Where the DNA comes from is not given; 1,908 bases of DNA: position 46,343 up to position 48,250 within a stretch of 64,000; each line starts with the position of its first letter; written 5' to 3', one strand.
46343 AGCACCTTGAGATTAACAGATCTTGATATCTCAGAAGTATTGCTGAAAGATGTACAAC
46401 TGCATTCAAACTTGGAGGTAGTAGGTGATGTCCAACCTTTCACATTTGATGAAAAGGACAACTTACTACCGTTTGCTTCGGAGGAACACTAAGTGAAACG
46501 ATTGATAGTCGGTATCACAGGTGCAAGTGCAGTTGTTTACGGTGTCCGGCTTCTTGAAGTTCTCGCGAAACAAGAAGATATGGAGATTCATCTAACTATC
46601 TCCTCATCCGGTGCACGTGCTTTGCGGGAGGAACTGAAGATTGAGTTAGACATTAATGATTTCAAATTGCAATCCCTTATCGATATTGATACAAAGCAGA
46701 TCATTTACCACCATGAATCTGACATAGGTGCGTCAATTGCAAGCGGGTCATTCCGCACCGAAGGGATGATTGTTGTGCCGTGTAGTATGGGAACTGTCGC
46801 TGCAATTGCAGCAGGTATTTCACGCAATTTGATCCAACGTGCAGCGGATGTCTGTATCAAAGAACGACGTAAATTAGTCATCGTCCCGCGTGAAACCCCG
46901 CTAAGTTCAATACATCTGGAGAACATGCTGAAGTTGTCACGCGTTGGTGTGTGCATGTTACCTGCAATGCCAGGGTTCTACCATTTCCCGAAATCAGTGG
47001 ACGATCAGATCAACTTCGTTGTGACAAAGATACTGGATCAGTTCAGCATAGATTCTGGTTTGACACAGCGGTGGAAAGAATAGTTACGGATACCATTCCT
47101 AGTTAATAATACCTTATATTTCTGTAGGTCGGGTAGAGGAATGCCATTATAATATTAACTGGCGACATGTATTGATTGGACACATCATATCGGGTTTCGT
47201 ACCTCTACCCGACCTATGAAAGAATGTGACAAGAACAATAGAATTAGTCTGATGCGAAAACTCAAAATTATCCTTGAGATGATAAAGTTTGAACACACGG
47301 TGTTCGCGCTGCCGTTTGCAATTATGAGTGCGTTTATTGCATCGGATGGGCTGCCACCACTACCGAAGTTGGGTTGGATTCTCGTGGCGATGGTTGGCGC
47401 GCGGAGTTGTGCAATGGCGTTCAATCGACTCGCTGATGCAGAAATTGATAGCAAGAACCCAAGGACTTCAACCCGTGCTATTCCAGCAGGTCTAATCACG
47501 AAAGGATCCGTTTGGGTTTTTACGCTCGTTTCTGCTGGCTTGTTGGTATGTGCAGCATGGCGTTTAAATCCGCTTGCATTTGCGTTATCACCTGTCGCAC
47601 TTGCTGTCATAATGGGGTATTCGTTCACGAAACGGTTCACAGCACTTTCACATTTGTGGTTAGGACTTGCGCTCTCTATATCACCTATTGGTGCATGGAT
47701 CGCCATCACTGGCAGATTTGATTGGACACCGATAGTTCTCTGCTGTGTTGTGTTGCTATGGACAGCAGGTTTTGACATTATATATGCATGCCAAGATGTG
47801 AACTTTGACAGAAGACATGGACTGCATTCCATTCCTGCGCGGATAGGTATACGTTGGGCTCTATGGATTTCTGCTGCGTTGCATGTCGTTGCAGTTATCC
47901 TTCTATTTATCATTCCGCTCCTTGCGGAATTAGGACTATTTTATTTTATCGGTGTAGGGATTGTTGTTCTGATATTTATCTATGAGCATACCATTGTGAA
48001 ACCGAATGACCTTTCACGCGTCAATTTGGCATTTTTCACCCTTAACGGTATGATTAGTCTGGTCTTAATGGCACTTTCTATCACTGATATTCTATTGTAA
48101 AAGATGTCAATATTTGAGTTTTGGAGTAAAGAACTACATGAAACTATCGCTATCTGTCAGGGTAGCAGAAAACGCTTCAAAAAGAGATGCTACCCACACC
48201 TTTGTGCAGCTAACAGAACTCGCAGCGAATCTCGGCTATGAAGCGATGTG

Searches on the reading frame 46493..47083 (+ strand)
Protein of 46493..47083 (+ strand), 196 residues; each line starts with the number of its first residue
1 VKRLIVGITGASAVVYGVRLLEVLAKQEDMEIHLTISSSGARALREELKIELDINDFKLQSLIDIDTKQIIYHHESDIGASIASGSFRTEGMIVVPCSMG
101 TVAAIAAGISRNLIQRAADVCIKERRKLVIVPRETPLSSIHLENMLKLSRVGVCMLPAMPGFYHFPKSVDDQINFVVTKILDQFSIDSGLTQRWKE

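Call 16: search_protein_families(library=pfam, proteins=[window:46493-47083:+], max_evalue=0.01)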
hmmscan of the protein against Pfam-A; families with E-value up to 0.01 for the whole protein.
window:46493-47083:+ (196 aa): 1 family
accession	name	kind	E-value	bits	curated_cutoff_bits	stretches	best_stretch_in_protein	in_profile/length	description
PF02441.25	Flavoprotein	-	1.2e-45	155.5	22.7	1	2-184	1-162/162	Flavoprotein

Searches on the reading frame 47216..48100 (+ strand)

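Call 16: search_protein_families(library=pfam, proteins=[window:47216-48100:+], max_evalue=0.01)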
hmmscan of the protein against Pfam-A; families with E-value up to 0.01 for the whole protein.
window:47216-48100:+ (294 aa): 1 family
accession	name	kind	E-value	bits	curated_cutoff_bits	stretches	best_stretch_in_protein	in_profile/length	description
PF01040.23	UbiA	-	1.8e-58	198.2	34.2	1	31-276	1-247/250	UbiA prenyltransferase family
